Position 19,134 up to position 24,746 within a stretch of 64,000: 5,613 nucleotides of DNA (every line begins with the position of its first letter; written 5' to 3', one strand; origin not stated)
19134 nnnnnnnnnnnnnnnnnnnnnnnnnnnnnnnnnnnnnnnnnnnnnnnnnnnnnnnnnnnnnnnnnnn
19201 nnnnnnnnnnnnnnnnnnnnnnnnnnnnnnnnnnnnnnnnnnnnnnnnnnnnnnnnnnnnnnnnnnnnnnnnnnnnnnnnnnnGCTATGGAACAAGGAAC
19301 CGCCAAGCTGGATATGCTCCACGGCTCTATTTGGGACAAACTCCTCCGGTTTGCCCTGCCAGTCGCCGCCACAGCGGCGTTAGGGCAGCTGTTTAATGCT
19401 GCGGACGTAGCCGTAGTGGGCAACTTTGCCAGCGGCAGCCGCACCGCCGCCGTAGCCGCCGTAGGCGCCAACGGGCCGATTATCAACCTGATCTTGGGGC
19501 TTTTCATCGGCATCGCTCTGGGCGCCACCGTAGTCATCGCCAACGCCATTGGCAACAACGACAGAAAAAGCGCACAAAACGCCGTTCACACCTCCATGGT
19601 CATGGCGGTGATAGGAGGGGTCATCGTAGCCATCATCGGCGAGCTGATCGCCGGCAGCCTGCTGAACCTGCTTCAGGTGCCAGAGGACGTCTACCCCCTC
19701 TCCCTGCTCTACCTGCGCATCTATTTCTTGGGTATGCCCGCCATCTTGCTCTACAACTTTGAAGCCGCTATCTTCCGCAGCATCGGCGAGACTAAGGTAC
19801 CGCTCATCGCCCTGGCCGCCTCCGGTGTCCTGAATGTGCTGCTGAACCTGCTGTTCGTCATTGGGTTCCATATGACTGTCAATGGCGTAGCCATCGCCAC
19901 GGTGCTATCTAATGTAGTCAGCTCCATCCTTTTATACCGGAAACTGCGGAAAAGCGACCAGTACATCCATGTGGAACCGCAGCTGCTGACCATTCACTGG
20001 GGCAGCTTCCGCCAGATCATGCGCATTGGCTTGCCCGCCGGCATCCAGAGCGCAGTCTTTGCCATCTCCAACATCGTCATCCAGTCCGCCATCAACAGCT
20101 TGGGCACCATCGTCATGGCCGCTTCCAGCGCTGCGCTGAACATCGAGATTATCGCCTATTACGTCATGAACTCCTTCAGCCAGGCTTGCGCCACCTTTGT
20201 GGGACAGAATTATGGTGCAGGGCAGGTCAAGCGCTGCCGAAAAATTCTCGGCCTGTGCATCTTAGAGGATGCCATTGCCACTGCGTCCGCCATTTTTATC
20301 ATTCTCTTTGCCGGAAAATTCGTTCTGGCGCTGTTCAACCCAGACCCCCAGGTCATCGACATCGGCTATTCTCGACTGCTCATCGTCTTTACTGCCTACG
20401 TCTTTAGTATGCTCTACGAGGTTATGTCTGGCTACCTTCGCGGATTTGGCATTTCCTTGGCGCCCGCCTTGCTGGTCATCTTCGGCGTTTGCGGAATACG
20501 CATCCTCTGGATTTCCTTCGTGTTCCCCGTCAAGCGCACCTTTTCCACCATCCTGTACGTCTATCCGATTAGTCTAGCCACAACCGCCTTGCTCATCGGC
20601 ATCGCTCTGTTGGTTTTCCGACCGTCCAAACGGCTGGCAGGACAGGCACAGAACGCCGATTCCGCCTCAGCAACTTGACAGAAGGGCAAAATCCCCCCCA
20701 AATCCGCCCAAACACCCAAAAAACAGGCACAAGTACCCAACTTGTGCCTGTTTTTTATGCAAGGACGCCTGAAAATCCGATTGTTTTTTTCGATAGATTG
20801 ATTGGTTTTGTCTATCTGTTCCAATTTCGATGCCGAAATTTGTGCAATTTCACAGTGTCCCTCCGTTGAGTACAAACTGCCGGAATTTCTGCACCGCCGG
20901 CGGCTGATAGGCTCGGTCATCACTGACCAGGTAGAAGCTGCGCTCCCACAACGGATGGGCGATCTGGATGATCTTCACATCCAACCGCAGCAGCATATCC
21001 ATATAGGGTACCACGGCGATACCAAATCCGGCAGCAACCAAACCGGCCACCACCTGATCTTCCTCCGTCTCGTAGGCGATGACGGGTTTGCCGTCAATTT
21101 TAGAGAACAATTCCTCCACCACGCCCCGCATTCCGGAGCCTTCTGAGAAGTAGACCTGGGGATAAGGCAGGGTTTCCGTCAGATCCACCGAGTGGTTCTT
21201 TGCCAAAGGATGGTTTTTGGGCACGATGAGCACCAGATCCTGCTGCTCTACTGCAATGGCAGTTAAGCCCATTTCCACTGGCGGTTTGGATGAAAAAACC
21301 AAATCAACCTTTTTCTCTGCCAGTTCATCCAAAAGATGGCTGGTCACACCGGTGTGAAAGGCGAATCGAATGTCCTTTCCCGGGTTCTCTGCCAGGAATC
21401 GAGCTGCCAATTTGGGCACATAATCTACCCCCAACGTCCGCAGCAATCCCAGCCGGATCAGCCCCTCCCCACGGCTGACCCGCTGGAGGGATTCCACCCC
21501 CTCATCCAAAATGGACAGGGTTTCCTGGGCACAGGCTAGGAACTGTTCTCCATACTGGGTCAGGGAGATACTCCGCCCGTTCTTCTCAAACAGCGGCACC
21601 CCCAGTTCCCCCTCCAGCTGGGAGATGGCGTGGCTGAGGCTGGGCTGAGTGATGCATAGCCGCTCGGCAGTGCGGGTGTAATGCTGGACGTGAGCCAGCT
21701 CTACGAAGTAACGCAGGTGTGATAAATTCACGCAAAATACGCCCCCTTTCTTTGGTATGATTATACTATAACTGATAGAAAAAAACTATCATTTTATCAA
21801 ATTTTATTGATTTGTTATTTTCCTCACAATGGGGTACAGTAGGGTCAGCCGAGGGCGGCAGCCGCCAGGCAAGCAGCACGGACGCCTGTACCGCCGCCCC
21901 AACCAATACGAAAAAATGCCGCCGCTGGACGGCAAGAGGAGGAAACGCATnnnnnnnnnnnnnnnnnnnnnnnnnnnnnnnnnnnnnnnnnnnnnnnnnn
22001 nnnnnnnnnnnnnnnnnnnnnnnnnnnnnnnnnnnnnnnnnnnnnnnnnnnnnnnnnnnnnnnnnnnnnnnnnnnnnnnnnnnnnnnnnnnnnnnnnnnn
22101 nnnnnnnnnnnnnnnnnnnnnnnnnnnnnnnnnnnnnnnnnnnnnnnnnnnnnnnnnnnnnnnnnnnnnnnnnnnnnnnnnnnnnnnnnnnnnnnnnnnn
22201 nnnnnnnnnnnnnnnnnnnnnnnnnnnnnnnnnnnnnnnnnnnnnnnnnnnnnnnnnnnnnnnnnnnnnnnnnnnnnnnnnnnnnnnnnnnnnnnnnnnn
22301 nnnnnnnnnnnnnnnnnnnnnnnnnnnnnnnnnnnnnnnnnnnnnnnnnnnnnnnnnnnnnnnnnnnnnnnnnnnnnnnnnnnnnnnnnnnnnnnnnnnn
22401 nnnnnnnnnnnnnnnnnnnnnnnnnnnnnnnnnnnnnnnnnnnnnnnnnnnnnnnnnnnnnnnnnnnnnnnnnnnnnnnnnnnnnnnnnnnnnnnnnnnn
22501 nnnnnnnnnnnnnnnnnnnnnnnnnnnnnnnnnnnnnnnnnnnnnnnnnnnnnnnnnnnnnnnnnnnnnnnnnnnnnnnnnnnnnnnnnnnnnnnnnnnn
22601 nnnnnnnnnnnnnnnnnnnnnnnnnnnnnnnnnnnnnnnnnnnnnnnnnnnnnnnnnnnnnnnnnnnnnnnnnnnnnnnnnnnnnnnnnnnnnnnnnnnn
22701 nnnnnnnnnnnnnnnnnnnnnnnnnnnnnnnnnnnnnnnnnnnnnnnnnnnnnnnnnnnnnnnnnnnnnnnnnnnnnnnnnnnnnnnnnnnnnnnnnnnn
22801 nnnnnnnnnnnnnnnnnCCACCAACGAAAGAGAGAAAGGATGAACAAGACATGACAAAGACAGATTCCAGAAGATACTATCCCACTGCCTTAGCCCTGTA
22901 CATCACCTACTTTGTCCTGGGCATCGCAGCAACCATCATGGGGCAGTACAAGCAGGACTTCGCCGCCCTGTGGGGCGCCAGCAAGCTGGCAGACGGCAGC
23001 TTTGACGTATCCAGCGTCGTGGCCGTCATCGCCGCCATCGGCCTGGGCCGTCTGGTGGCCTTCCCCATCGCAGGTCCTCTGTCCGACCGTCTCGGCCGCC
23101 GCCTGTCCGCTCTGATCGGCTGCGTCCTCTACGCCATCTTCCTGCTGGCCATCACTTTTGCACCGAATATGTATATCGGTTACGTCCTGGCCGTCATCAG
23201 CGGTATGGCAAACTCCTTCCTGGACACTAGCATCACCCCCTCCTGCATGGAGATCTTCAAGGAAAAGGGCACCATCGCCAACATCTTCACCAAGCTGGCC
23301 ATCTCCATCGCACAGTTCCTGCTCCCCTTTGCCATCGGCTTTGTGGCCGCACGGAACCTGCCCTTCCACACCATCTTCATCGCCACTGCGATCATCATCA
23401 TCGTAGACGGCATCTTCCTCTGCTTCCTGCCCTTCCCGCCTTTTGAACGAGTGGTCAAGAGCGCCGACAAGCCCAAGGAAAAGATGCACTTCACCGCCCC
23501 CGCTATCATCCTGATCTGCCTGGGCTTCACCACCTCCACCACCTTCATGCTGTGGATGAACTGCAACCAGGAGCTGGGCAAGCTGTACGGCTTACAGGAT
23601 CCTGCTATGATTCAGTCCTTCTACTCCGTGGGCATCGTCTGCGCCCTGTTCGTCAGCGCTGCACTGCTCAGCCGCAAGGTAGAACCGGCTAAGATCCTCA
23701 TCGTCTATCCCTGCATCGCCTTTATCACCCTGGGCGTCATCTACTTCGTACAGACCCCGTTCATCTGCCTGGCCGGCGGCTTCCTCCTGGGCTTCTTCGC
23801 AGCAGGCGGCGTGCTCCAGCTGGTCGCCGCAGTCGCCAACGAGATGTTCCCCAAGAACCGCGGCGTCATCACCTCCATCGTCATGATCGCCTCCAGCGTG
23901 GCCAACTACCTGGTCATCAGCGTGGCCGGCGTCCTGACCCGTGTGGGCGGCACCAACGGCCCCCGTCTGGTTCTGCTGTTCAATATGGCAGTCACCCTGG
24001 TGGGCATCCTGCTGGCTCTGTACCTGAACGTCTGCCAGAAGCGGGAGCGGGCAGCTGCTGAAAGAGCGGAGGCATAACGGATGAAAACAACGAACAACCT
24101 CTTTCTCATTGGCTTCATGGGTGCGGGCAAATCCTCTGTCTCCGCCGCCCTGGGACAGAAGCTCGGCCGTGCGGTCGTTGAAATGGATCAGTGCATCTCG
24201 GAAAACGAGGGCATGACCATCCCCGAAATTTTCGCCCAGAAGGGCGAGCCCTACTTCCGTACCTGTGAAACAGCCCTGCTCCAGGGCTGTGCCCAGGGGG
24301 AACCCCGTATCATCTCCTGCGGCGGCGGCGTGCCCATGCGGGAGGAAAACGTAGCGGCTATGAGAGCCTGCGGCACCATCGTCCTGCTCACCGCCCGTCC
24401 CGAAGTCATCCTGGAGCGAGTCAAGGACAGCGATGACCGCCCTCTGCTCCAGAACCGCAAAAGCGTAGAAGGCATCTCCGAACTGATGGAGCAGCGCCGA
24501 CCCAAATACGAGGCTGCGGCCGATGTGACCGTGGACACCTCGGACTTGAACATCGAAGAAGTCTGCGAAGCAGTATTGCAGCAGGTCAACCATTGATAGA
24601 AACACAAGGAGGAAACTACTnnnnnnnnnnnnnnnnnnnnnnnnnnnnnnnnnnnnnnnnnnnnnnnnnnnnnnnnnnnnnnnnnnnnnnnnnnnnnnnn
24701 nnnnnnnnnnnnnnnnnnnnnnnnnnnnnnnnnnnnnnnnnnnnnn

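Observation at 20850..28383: LysR-controlled hydroaromatic (quinate/shikimate-like) locus combining two AroE paralogues, shikimate kinase, a DHS-dehydratase-like TIM barrel and an enoate reductase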

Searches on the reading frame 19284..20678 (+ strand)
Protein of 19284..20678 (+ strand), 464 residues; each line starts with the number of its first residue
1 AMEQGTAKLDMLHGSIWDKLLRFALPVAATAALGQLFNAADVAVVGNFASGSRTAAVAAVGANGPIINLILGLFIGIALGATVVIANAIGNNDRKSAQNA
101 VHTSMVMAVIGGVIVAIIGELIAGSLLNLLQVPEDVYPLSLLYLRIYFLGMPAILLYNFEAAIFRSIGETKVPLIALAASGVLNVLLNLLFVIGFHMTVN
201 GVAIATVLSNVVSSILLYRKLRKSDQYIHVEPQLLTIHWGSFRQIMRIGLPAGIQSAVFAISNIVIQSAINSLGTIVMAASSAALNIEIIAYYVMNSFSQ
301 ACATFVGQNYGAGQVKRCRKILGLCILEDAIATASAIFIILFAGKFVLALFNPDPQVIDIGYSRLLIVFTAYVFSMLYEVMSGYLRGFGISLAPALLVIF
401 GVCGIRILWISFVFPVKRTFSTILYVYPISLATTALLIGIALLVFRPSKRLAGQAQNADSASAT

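Call 3: search_protein_families(library=pfam, proteins=[window:19284-20678:+])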
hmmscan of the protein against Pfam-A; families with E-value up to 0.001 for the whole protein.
window:19284-20678:+ (464 aa): 2 families
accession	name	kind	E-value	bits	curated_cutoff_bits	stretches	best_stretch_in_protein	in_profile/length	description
PF01554.23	MatE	-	2.6e-46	157.7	24.9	2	26-189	1-160/161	MatE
PF03023.19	MurJ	-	1.9e-10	40.4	27.4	1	21-228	196-406/451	Lipid II flippase MurJ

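Call 4: search_protein_families(library=ncbifam, proteins=[window:19284-20678:+])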
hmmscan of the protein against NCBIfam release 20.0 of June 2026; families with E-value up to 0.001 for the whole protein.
window:19284-20678:+ (464 aa): 14 families
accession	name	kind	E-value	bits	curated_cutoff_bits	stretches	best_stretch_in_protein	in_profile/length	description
TIGR00797.1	matE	subfamily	1e-58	199.1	147.4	1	26-409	1-380/396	MATE family efflux transporter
NF041801.1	MATE_SolL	equivalog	1.9e-35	122.6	780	1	10-445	12-446/458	solanimycin export family MATE transporter SolL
NF007562.1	PRK10189.1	equivalog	4.1e-25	88.5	465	1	54-363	59-377/470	EmmdR/YeeO family multidrug/toxin efflux MATE transporter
NF007690.0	PRK10367.1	equivalog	7.3e-20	71.3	409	1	19-358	10-347/441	MATE family efflux transporter DinF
NF007130.1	PRK09575.1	equivalog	4.9e-18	65.6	445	1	15-445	3-428/435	MATE family efflux transporter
NF052396.1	MATE_WgkD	equivalog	4.6e-17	62.1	510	1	21-437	6-418/428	tryglysin-associated MATE efflux transporter WgkD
NF000131.1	MATE_multi_MepA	equivalog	6.7e-15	55.2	850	1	16-431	14-423/451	multidrug efflux MATE transporter MepA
NF000217.1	MATE_multi_FepA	equivalog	2.7e-14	53.1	900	1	33-386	26-380/443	multidrug efflux MATE transporter FepA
NF001214.0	PRK00187.1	equivalog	2.7e-14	53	449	1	20-409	12-409/464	NorM family multidrug efflux MATE transporter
NF000263.1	MATE_multi_NorM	equivalog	2.2e-11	43.8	950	1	10-407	6-409/459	multidrug efflux MATE transporter NorM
NF045578.1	export_MbnM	equivalog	2.1e-10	40.2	285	1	25-233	7-208/410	methanobactin export MATE transporter MbnM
TIGR01695.1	murJ_mviN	equivalog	1.2e-09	37.4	235.55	1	20-295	222-496/506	murein biosynthesis integral membrane protein MurJ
NF041358.1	GntT_guanitoxin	equivalog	1.5e-08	34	525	1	36-387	31-380/438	guanitoxin biosynthesis MATE family efflux transporter GntT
NF045539.1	MATE_efflux1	equivalog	1.2e-07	31.2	350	1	92-391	69-362/411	MATE family Na+-driven efflux transporter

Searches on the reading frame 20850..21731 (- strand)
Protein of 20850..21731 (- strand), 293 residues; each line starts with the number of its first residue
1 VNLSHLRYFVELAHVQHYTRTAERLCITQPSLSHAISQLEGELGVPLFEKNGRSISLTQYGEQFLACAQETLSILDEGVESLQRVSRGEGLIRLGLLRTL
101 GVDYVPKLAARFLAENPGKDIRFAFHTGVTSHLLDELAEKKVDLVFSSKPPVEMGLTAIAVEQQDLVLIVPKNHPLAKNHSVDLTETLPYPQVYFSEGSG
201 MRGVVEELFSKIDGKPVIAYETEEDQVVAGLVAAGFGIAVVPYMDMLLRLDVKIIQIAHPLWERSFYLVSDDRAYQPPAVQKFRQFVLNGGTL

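Call 3: search_protein_families(library=pfam, proteins=[window:20850-21731:-])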
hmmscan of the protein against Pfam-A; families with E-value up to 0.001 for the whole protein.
window:20850-21731:- (293 aa): 2 families
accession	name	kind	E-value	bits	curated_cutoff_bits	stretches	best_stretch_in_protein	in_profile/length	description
PF03466.25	LysR_substrate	-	1.2e-37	129.7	28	1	89-288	5-205/209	LysR substrate binding domain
PF00126.33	HTH_1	-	7.9e-21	74.2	26.6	1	3-62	1-60/60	Bacterial regulatory helix-turn-helix protein, lysR family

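Call 4: search_protein_families(library=ncbifam, proteins=[window:20850-21731:-])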
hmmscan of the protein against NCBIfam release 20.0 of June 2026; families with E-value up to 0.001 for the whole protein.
window:20850-21731:- (293 aa): 53 families (the best 25 are shown)
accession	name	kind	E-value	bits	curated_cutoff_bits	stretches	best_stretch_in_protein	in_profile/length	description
NF045775.1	acetoin_reg_AlsR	exception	6.1e-50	170.3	430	1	1-285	1-286/290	acetoin biosynthesis transcriptional regulator AlsR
NF053705.1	TransRegGltCGpos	equivalog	6e-47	160.3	350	1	1-288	1-290/300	glutamate biosynthesis transcriptional regulator GltC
NF008416.0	PRK11242.1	equivalog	2.6e-37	128.8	277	1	1-289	1-289/300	transcriptional regulator CynR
NF040786.1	LysR_Sec_metab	equivalog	1.5e-36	125.9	250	1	1-288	1-295/298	selenium metabolism-associated LysR family transcriptional regulator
TIGR02424.1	TF_pcaQ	equivalog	3.2e-36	124.8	303.8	1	3-211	5-214/300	pca operon transcription factor PcaQ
NF047520.1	trans_act_CidR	equivalog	8.8e-35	120.3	415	1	1-285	1-286/292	cidABC operon transcriptional activator CidR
TIGR03339.1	phn_lysR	subfamily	9.5e-34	116.9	341.1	1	6-261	2-253/279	aminoethylphosphonate catabolism associated LysR family transcriptional regulator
NF007439.0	PRK09986.1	equivalog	2.7e-32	112.3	290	1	2-243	8-251/296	LysR family transcriptional regulator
NF007385.0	PRK09906.1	equivalog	2.1e-30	105.9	356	1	1-251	1-252/296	DNA-binding transcriptional regulator HcaR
NF045990.1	TransRegCbbRRhodb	equivalog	9.3e-29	100.4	450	1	2-289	7-298/304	LysR family regulator CbbR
NF008722.0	PRK11716.1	equivalog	2e-28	99.3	246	1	1-244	1-244/293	HTH-type transcriptional activator IlvY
NF040710.1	benzoate_CatM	exception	5.2e-28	98.2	580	1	1-246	1-248/293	cis,cis-muconate-binding transcription regulator CatM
NF040709.1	benzoate_BenM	exception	8.4e-27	94.3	600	1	1-244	1-246/299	benzoate utilization transcription regulator BenM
NF009326.0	PRK12681.1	equivalog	8e-24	84.7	436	1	1-263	1-266/324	HTH-type transcriptional regulator CysB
NF052633.1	LysR_TF_PsrA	exception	1.2e-23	83.5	540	1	3-268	7-273/297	L-proline-binding transcription factor PsrA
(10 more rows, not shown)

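Call 70: search_solved_structures(query=window:20850-21731:-, max_evalue=1e-15, show_alignments=2)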
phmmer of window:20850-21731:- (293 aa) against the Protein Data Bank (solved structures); distinct sequences matched with E-value up to 1e-15: 19.
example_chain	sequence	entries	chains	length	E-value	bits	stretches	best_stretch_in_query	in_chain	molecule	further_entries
5ted_B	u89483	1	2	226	7.3e-38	133.9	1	90-291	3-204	Lmo0488 protein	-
2h98_A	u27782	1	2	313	2.1e-26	96.3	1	1-247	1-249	HTH-type transcriptional regulator catM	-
3k1n_A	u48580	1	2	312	5.7e-26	94.9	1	1-250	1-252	HTH-type transcriptional regulator benM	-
3k1m_A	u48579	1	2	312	8e-26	94.4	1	1-250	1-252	HTH-type transcriptional regulator benM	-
2h99_A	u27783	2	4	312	1.1e-25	94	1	1-250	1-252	HTH-type transcriptional regulator benM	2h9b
3k1p_A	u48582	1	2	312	2.1e-25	93.1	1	1-250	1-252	HTH-type transcriptional regulator benM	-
5y2v_A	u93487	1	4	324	3.3e-25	92.4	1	3-247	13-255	Rubisco operon transcriptional regulator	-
7w06_A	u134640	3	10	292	3.6e-22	82.4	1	1-244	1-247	Transcriptional regulator, LysR family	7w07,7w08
4x6g_A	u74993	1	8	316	2.4e-21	79.7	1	1-244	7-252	OxyR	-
6g4r_B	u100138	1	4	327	1e-19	74.4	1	3-243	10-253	Hydrogen peroxide-inducible genes activator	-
6g1d_C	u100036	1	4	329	1e-19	74.4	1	3-243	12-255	Hydrogen peroxide-inducible genes activator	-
6g1b_B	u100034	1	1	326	1.1e-18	71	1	3-243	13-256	Hydrogen peroxide-inducible genes activator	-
6g1b_J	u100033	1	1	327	1.1e-18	71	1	3-243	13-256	Hydrogen peroxide-inducible genes activator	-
8h3v_S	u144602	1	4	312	2.5e-18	69.9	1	1-252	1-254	NtcB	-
3fzv_A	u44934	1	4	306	1.4e-17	67.4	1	3-241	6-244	Probable transcriptional regulator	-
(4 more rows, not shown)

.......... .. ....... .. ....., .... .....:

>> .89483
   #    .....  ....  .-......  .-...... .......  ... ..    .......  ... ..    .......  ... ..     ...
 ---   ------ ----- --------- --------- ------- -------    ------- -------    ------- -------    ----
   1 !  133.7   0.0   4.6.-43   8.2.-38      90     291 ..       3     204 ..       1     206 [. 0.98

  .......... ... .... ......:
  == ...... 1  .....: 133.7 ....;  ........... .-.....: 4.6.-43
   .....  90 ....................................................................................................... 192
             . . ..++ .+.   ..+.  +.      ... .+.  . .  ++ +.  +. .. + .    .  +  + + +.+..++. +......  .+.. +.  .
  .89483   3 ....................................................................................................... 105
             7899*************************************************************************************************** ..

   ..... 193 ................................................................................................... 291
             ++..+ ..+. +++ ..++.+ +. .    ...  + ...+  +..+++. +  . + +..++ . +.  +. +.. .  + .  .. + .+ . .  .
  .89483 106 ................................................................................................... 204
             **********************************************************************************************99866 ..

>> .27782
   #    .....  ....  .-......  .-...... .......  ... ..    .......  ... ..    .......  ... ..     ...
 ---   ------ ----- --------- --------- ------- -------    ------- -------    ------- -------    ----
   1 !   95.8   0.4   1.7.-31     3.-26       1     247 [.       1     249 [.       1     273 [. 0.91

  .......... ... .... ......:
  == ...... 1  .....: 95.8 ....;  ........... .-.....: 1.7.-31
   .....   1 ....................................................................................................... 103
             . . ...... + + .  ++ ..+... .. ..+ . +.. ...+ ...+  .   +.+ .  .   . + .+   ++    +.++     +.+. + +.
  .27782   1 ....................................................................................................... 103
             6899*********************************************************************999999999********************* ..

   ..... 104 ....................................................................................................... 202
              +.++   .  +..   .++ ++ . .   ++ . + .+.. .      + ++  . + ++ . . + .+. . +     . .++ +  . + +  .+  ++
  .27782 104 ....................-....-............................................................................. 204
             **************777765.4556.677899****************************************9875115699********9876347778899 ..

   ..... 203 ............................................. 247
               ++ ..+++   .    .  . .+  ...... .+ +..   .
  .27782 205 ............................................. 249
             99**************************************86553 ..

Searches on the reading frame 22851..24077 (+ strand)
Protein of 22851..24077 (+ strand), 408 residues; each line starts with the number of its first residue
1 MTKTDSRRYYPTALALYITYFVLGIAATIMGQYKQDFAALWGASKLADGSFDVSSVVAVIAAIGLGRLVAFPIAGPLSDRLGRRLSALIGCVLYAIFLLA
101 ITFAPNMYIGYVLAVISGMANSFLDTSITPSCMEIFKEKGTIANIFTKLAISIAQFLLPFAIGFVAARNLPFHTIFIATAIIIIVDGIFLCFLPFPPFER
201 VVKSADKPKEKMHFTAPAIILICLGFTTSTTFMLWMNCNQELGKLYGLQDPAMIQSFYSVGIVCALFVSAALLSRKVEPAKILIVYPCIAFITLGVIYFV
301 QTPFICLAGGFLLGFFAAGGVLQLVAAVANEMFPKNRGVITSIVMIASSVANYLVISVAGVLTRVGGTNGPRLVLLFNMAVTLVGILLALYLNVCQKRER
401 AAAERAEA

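Call 3: search_protein_families(library=pfam, proteins=[window:22851-24077:+])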
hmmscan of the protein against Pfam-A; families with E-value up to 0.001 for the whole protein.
window:22851-24077:+ (408 aa): 1 family
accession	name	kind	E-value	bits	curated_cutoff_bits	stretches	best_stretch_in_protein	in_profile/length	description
PF07690.21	MFS_1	-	7.5e-31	107.7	33.4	2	14-302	3-291/347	Major Facilitator Superfamily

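Call 4: search_protein_families(library=ncbifam, proteins=[window:22851-24077:+])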
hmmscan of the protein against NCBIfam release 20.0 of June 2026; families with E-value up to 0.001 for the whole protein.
window:22851-24077:+ (408 aa): 8 families
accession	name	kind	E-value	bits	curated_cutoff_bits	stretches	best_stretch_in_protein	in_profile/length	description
TIGR00880.1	2_A_01_02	superfamily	2.1e-09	37.6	131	1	59-193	3-137/141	multidrug resistance protein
NF049980.1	SfMCT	equivalog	4.8e-08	32.1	320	1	69-364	52-363/378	L-lactate MFS transporter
NF052292.1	efflux_CraA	equivalog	2.5e-07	30.1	725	1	64-185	60-181/409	chloramphenicol efflux MFS transporter CraA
NF052357.1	GlucTporGlcPStph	equivalog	7.2e-06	25.1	750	1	33-190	19-181/445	glucose transporter GlcP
TIGR00890.1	2A0111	subfamily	2e-05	23.7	374.85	1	62-384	46-373/377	oxalate/formate antiport family MFS transporter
TIGR00898.1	2A0119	subfamily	2.1e-05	23.5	550.75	1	61-159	133-232/506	cation transport protein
NF011931.1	PRK15402.1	subfamily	6e-05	22.1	439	1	68-184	58-174/401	MdfA family multidrug efflux MFS transporter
NF033135.1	cmx_cmrA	equivalog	0.00018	20.7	400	1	51-184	234-367/374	Cmx/CmrA family chloramphenicol efflux MFS transporter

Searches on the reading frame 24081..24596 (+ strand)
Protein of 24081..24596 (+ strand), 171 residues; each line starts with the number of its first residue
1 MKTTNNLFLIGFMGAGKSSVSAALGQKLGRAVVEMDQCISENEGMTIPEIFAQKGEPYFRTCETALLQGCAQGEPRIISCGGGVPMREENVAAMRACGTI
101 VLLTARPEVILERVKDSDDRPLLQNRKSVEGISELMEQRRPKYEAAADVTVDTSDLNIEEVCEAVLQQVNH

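Call 3: search_protein_families(library=pfam, proteins=[window:24081-24596:+])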
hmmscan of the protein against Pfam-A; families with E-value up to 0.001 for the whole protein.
window:24081-24596:+ (171 aa): 3 families
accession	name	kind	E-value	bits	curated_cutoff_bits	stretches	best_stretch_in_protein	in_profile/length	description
PF01202.28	SKI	-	1.9e-45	155.3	22.1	1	13-169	1-158/159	Shikimate kinase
PF13238.12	AAA_18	-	3.9e-06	27.8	29.4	1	8-120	2-114/128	AAA domain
PF02224.24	Cytidylate_kin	-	7.2e-05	23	26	0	144-170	184-210/211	Cytidylate kinase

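Call 4: search_protein_families(library=ncbifam, proteins=[window:24081-24596:+])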
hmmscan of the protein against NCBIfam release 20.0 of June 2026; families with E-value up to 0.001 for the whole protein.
window:24081-24596:+ (171 aa): 13 families
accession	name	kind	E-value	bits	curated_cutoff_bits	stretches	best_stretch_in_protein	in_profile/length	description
NF010553.0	PRK13947.1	equivalog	1.2e-43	149.3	204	1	5-168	2-164/173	shikimate kinase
NF010552.0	PRK13946.1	equivalog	9.2e-40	136.3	186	1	3-170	22-188/198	shikimate kinase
NF010554.0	PRK13948.1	equivalog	6.3e-38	130.3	217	1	5-168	11-172/192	shikimate kinase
NF002988.0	PRK03731.1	equivalog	2.3e-30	105.6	161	1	4-169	2-168/174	shikimate kinase AroL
NF010555.0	PRK13949.1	equivalog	1.7e-28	99.9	180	1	6-169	3-169/175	shikimate kinase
NF003456.0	PRK05057.1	equivalog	3e-27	95.6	195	1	1-169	1-170/173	shikimate kinase AroK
NF040667.1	hom_kin_desulfo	exception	1.1e-26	93.6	197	1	7-169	3-162/163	homoserine kinase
NF006015.0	PRK08154.1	subfamily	2.3e-26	92.7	204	1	4-170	136-303/314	anaerobic benzoate catabolism transcriptional regulator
NF010556.0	PRK13951.1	equivalog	6.7e-26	91.2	560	1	7-168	3-158/492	bifunctional shikimate kinase AroK/3-dehydroquinate synthase AroB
NF010627.0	PRK14021.1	equivalog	2.4e-22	79.1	565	1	7-167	9-172/542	bifunctional shikimate kinase/3-dehydroquinate synthase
NF006610.0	PRK09169.1-4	subfamily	4.9e-21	73.1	4299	1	6-152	2867-3012/3056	hypothetical protein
NF001866.0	PRK00625.1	equivalog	1.7e-12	47.8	142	1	6-154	2-150/173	shikimate kinase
NF003012.0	PRK03839.1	equivalog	0.00024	21.1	152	0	11-42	7-38/180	putative kinase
